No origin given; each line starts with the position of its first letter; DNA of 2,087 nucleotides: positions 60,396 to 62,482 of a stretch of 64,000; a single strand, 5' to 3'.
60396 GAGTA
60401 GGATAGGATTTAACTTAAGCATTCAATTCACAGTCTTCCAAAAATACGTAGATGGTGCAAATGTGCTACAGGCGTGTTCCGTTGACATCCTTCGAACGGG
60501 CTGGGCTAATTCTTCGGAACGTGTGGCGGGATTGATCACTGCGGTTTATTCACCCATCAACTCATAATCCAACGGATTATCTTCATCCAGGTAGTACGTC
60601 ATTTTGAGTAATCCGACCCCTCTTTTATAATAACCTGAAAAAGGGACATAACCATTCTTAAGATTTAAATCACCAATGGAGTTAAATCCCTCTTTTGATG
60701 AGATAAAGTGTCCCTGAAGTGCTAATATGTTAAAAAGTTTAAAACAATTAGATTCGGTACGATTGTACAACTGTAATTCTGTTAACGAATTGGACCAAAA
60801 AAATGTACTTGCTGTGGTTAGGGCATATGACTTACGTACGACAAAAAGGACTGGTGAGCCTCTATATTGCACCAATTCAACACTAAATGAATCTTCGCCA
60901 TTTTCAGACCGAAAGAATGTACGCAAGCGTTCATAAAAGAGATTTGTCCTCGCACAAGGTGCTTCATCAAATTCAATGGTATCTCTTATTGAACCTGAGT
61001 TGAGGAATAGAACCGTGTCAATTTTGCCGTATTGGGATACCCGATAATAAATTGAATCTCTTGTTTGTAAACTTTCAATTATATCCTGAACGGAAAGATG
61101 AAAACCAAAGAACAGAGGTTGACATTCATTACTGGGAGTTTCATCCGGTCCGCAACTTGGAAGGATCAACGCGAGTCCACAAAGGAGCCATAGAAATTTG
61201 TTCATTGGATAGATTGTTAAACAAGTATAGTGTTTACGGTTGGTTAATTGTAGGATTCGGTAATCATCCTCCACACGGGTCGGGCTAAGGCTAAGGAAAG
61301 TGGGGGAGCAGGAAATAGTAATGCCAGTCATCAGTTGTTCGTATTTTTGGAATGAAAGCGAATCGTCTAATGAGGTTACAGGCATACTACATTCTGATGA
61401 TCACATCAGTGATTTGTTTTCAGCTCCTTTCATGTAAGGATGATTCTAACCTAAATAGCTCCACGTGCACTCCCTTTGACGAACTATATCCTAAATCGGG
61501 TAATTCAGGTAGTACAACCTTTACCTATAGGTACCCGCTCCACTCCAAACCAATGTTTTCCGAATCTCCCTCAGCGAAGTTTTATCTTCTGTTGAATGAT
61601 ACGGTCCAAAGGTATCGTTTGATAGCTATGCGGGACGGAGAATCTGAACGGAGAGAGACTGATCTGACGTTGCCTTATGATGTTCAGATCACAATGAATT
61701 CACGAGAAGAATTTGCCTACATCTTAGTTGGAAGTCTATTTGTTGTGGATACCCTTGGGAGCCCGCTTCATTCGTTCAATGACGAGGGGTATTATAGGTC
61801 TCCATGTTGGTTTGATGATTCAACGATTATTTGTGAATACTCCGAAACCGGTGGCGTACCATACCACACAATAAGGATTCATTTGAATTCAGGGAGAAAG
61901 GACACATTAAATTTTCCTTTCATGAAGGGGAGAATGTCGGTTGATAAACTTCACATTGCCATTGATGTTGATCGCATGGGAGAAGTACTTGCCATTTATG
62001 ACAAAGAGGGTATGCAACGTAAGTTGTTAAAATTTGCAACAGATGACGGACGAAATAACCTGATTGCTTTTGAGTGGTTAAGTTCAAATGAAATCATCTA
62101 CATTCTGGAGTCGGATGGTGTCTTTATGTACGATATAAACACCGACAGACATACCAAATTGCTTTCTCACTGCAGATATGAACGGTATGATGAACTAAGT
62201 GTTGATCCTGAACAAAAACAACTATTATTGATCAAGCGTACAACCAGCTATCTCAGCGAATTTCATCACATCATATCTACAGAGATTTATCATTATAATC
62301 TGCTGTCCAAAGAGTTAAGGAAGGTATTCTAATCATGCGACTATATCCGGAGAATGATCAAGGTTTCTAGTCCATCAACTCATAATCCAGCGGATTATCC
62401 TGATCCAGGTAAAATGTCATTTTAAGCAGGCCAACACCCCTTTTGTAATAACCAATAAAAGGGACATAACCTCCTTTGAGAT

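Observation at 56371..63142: Dynamic array of paralogous small lipoprotein genes: two intact copies plus at least three decayed fragments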

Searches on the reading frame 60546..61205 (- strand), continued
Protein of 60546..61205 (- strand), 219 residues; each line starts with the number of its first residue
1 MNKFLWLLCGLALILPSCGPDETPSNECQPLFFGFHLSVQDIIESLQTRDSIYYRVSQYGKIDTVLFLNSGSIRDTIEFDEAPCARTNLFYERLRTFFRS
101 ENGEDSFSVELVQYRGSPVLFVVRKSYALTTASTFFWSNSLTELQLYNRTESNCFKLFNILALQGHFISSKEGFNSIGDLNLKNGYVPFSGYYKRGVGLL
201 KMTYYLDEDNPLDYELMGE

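Call 62: find_encoding_contigs(protein=P0008, flank=8000, max_places=2)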
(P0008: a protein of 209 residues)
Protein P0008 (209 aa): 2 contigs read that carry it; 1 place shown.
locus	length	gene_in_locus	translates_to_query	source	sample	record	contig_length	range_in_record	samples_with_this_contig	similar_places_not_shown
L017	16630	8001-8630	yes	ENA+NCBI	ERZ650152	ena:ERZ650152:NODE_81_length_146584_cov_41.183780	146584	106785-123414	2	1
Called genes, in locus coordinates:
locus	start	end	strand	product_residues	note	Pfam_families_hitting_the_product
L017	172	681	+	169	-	-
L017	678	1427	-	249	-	PF17408:MCD_N (faint)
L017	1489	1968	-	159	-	PF04002:RadC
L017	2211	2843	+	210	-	-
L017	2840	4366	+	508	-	-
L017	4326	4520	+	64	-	-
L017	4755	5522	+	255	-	-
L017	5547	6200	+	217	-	-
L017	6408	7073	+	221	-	-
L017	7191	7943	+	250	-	-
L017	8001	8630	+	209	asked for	-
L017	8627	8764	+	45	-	-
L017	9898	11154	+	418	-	PF17293:Arm-DNA-bind_5, PF13102:Phage_int_SAM_5, PF00589:Phage_integrase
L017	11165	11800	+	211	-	-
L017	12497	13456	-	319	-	PF16162:KwaB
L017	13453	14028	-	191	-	PF28043:KwaA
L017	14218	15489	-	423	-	-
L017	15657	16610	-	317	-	-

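Call 63: find_encoding_contigs(protein=P0015, flank=8000, max_places=2)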
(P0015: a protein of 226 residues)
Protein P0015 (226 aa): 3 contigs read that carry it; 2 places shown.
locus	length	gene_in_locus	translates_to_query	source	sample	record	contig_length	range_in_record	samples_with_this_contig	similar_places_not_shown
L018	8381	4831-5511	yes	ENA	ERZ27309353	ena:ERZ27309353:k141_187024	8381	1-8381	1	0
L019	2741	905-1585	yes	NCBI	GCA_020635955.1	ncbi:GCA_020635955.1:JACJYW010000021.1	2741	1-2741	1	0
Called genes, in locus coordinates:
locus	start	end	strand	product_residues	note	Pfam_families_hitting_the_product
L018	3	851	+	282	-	?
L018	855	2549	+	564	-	PF03235:GmrSD_N, PF07510:GmrSD_C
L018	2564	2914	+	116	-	-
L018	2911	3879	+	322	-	-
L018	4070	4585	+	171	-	-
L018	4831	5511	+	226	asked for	-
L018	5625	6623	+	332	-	PF18962:Por_Secre_tail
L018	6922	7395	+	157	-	-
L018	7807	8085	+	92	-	-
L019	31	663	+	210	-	PF13643:DUF4145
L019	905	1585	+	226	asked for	-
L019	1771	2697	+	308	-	PF18962:Por_Secre_tail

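Call 65: search_protein_families(library=ncbifam, proteins=[L018:5625-6623:+, L019:1771-2697:+, L001:4110-8318:-, L012:5590-9837:-, L017:5547-6200:+, L017:6408-7073:+, L013:5663-6637:-], max_evalue=0.01)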
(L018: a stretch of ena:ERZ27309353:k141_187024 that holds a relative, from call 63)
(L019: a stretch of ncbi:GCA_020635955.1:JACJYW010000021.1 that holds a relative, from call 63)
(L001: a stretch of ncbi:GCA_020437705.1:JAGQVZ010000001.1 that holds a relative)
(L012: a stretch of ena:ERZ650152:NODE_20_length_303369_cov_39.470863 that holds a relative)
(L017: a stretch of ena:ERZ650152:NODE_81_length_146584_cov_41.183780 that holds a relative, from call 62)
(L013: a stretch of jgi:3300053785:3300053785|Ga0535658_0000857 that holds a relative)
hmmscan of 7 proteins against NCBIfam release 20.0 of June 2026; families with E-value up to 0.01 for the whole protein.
L018:5625-6623:+ (332 aa): 2 families
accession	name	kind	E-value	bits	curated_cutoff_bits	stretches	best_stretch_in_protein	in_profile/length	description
TIGR04183.1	Por_Secre_tail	domain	5.4e-07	29.5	23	1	255-331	2-71/72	T9SS type A sorting domain-containing protein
NF038113.1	T9SSA_dep_M36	equivalog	0.00019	19.7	885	1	239-319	782-858/869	T9SS-dependent M36 family metallopeptidase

L019:1771-2697:+ (308 aa): 2 families
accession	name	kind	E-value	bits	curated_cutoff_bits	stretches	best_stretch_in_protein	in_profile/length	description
TIGR04183.1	Por_Secre_tail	domain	4.6e-07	29.7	23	1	231-307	2-71/72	T9SS type A sorting domain-containing protein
NF038113.1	T9SSA_dep_M36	equivalog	0.00019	19.7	885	1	216-295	783-858/869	T9SS-dependent M36 family metallopeptidase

L001:4110-8318:- (1402 aa): 3 families
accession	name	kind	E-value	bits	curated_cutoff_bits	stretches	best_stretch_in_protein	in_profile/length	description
NF047539.1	XAC2610_fam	domain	7.4e-21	74.4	35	0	864-897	4-36/89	XAC2610-related protein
NF040734.1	CC-COOH_SaoC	equivalog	8.3e-13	48.3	80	0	612-659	49-94/148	Cys-Cys-COOH (seleno)protein SaoC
TIGR04183.1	Por_Secre_tail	domain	0.0015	18.4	23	1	1326-1387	2-63/72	T9SS type A sorting domain-containing protein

L012:5590-9837:- (1415 aa): 4 families
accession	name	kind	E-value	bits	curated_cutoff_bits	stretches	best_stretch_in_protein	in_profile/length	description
NF047971.1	ThermolysLepto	equivalog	1.3e-73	248.5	1350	2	227-582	270-655/776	M4 family metalopeptidase thermolysin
NF045902.1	MetaloprotProALeg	equivalog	3.4e-28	98.7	900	1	298-525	304-517/539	zinc metalloprotease ProA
TIGR04131.1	Bac_Flav_CTERM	domain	5.2e-10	39.4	35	1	1330-1399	3-73/85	T9SS type B sorting domain-containing protein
TIGR00864.1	PCC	subfamily_domain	6.2e-08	29.5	1861.4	1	1126-1342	1188-1407/2700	polycystin cation channel protein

L017:5547-6200:+ (217 aa): 0 families

L017:6408-7073:+ (221 aa): 0 families

L013:5663-6637:- (324 aa): 0 families

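Call 70: list_cluster_members(proteins=[P0002, P0003, P0004])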
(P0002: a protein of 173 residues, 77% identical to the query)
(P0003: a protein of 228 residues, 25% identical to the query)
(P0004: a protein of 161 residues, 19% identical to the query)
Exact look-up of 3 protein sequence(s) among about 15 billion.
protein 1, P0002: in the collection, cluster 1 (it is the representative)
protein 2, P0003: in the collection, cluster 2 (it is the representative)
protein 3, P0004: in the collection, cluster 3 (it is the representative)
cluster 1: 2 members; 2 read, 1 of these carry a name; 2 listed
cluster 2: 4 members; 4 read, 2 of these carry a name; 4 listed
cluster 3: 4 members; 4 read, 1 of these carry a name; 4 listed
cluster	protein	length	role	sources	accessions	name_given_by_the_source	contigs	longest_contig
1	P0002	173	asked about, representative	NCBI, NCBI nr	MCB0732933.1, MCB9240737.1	MAG: hypothetical protein H6608_06385 [Flavobacteriales bacterium] | hypothetical protein [Bacteroidota bacterium]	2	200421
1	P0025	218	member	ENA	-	-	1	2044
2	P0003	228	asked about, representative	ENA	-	-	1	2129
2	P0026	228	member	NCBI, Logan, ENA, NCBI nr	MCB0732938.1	MAG: hypothetical protein KDC76_00060 [Bacteroidetes bacterium] | hypothetical protein [Bacteroidota bacterium]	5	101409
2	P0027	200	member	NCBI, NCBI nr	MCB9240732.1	MAG: hypothetical protein H6608_06360 [Flavobacteriales bacterium] | hypothetical protein [Flavobacteriales bacterium]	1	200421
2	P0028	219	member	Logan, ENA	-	-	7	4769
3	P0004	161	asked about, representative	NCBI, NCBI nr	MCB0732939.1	MAG: hypothetical protein KDC76_00065 [Bacteroidetes bacterium] | hypothetical protein [Bacteroidota bacterium]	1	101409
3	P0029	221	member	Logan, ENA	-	-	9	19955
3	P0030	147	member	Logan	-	-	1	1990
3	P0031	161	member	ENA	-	-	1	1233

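Call 78: search_protein_families(library=padloc, proteins=[window:60546-61205:-], max_evalue=0.1)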
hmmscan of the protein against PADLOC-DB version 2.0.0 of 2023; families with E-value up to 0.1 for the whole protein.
window:60546-61205:- (219 aa): 0 families

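Call 79: search_protein_families(library=phrogs, proteins=[window:60546-61205:-], max_evalue=0.1)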
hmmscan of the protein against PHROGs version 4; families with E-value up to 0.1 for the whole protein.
window:60546-61205:- (219 aa): 0 families

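Call 80: fold_search(model_id=the predicted structure, library=viral)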
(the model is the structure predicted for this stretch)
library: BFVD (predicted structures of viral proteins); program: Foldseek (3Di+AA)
matches with E <= 10: 576; with E <= 0.001: 0
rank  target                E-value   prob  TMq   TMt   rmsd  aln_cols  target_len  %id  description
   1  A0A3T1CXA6            1.9e-02  0.23  0.17  0.18  30.6       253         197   12  Uncharacterized protein [Acanthamoeba castellanii medusavirus J1]
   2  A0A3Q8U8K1            3.7e-02  0.51  0.28  0.25  27.1       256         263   10  Uncharacterized protein [Megavirus baoshan]
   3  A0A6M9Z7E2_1          5.3e-02  0.13  0.17  0.05  19.7       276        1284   10  Polyprotein [Riboviria sp.]
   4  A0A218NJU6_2          6.3e-02  0.12  0.17  0.07  16.4       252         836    9  Putative non-structural protein [Picornavirales N_OV_064]
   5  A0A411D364            6.3e-02  0.09  0.13  0.04  17.2       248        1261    8  Putative polyprotein [Loch Morlich virus]
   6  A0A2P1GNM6            6.3e-02  0.09  0.13  0.04  20.3       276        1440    9  Non-structural polyprotein 1AB (Fragment) [Dongbei arctic lamprey astrovirus 3]
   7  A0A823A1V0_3          6.6e-02  0.11  0.14  0.05  20.9       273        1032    8  (no name in the UniProt tables at hand)
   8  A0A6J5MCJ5            7.0e-02  0.06  0.12  0.07  15.3       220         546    9  Uncharacterized protein [uncultured Caudovirales phage]
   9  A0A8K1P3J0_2          7.7e-02  0.14  0.19  0.06  16.8       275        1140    9  RNA dependent RNA polymerase [Xiangshan picorna-like virus 7]
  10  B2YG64                8.6e-02  0.13  0.11  0.06  15.4       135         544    7  Uncharacterized protein [Musca hytrovirus(isolate Musca domestica/United States/Boucias/-)]
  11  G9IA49                1.1e-01  0.28  0.21  0.19  21.9       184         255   11  (no name in the UniProt tables at hand)
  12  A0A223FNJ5            1.2e-01  0.20  0.16  0.18  21.3       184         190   14  (no name in the UniProt tables at hand)
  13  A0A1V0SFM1            1.4e-01  0.09  0.14  0.12  22.1       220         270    7  Uncharacterized protein [Hokovirus HKV1]
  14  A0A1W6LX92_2          1.4e-01  0.07  0.13  0.06  18.3       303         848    8  (no name in the UniProt tables at hand)
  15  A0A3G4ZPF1            1.6e-01  0.28  0.26  0.23  11.9       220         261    8  Uncharacterized protein [Terrestrivirus sp.]
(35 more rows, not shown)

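Call 92: find_encoding_contigs(protein=P0030, flank=5000, max_places=3)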
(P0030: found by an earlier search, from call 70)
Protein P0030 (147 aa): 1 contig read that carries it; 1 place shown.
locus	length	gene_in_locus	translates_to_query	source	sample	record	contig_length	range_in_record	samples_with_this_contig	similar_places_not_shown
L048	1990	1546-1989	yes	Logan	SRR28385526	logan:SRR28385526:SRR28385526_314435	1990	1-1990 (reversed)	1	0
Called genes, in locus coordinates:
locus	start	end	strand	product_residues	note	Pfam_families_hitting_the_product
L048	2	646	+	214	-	?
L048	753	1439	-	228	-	-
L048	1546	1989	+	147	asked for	?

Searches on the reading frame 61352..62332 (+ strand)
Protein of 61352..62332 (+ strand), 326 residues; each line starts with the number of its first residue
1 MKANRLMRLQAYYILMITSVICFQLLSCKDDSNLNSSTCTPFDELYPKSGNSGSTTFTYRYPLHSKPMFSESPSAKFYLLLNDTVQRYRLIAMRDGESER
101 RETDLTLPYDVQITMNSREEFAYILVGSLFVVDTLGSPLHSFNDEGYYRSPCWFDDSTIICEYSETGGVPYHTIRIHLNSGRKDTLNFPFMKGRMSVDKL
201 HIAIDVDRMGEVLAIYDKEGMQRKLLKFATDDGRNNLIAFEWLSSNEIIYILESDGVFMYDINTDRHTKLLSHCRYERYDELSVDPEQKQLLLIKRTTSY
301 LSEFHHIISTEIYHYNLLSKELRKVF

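Call 8: search_protein_families(library=pfam, proteins=[window:61352-62332:+], max_evalue=1)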
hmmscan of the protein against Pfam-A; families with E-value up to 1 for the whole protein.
window:61352-62332:+ (326 aa): 2 families
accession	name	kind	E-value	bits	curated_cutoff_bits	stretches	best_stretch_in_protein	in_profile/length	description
PF21029.3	RMC1_N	-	0.018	15.5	27.3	1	195-268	47-118/119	Regulator of MON1-CCZ1 complex, N-terminal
PF05288.16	Pox_A3L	-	0.063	13.7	25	1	259-325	1-68/70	Poxvirus A3L Protein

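Call 9: search_protein_families(library=ncbifam, proteins=[window:61352-62332:+], max_evalue=1)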
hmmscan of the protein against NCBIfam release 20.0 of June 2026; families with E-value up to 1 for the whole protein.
window:61352-62332:+ (326 aa): 1 family
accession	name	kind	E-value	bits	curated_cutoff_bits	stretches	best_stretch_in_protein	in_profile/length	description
NF007589.0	PRK10226.1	equivalog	0.3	10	567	0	127-167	275-315/321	beta-aspartyl-peptidase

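Call 65: search_protein_families(library=ncbifam, proteins=[window:61352-62332:+], max_evalue=0.01)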
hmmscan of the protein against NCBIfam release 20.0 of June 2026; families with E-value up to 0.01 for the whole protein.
window:61352-62332:+ (326 aa): 0 families

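Call 78: search_protein_families(library=padloc, proteins=[window:61352-62332:+], max_evalue=0.1)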
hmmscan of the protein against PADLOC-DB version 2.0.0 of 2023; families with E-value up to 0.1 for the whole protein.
window:61352-62332:+ (326 aa): 0 families

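Call 79: search_protein_families(library=phrogs, proteins=[window:61352-62332:+], max_evalue=0.1)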
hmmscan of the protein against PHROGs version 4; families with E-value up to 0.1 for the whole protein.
window:61352-62332:+ (326 aa): 1 family
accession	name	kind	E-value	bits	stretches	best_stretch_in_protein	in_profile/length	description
phrog_19097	-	transcription regulation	0.075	14.1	0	194-259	18-85/141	transcriptional repressor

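Call 95: search_solved_structures(query=window:61352-62332:+, max_evalue=1)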
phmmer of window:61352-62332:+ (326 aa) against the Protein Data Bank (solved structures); distinct sequences matched with E-value up to 1: 2.
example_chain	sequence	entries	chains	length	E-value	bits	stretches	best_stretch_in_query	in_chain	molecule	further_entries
4xb0_A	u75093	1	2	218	0.14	14.5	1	226-283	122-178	Serine/threonine-protein kinase PLK2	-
4rs6_A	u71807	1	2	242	0.16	14.2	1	226-282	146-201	Serine/threonine-protein kinase PLK2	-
